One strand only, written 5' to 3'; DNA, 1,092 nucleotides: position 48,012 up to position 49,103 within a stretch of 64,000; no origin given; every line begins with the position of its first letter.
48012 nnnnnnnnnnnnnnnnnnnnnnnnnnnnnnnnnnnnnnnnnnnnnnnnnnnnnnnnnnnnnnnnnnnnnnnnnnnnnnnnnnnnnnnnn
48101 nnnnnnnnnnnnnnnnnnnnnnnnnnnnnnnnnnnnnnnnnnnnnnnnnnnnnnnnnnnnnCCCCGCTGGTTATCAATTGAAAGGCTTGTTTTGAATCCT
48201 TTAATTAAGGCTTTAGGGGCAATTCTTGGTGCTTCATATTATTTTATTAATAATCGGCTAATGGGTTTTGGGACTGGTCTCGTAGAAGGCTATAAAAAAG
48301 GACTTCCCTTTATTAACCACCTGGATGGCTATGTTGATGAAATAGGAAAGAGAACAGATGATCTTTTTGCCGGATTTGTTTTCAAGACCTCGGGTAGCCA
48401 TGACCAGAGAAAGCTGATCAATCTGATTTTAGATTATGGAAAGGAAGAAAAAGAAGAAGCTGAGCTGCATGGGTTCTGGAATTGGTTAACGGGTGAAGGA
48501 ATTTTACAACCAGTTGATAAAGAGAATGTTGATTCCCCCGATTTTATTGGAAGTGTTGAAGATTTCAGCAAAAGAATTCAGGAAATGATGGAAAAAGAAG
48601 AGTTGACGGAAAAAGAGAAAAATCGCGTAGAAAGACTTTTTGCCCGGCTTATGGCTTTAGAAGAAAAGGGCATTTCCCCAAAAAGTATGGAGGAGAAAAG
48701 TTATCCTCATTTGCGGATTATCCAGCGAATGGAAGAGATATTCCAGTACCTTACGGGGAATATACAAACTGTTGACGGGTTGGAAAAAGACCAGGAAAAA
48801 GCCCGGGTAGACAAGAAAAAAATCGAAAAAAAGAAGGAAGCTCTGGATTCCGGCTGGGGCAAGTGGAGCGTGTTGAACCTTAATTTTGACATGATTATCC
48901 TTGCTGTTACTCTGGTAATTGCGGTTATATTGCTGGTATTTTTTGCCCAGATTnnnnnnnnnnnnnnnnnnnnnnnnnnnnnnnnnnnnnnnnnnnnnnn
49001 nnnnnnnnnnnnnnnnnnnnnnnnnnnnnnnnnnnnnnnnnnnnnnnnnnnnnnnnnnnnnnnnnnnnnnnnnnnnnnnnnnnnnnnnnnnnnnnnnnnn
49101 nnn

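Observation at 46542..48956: NuoL/MrpA-like subunit with an unusually long hydrophilic helical region ending in a single TM anchor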

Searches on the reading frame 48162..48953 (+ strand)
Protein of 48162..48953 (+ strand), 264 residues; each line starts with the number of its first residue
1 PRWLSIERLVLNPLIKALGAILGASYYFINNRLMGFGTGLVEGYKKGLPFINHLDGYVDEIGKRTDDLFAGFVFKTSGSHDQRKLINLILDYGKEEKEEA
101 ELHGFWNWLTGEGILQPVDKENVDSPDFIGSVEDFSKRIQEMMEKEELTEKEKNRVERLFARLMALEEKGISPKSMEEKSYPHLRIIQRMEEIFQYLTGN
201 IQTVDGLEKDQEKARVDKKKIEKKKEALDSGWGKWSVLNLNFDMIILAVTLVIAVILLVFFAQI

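Call 30: find_homologous_proteins(query=window:48162-48953:+, max_evalue=0.001)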
Query seq(264 aa): 1050 candidates shared short words with the query, none scored E <= 0.001.

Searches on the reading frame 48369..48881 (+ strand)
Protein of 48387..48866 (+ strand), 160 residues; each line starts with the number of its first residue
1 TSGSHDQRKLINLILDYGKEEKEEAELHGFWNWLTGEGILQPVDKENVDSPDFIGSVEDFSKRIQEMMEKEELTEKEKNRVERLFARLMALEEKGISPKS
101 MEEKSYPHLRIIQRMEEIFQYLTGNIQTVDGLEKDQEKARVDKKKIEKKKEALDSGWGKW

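Call 38: search_protein_representatives(protein=window:48387-48866:+)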
Query: 160 residues. Proteins with E-value up to 0.001 (for the whole library): 1; up to 1e-10: 1; up to 1e-30: 1. The best 1 are listed.
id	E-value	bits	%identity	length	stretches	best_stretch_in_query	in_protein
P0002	7.1e-65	234.3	72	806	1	5-160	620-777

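Call 52: predict_structure(alignment_id=A2)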
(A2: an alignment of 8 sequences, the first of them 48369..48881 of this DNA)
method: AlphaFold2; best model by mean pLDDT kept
length: 171 residues; sequences in the alignment: 8
mean_pLDDT: 64.3   pTM: 0.49
mean pLDDT of the five models: 64.3, 57.8, 57.3, 57.1, 51.6
residues with pLDDT >= 90: 0; 70-90: 79; 50-70: 46; < 50: 46
segments of 3 or more residues with pLDDT < 50: 28-30, 102-122, 130-138, 161-171
pLDDT, mean of each block of 10 residues (from residue 1): 65 78 65 75 76 68 82 83 83 78 41 45 49 46 61 58 42 37
secondary structure, 60 per line:
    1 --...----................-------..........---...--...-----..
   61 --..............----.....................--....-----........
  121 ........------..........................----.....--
elements in order: E3-5 H10-25 H33-42 E46-48 H63-76 H81-101 H104-107 H113-128 H135-160 H165-169
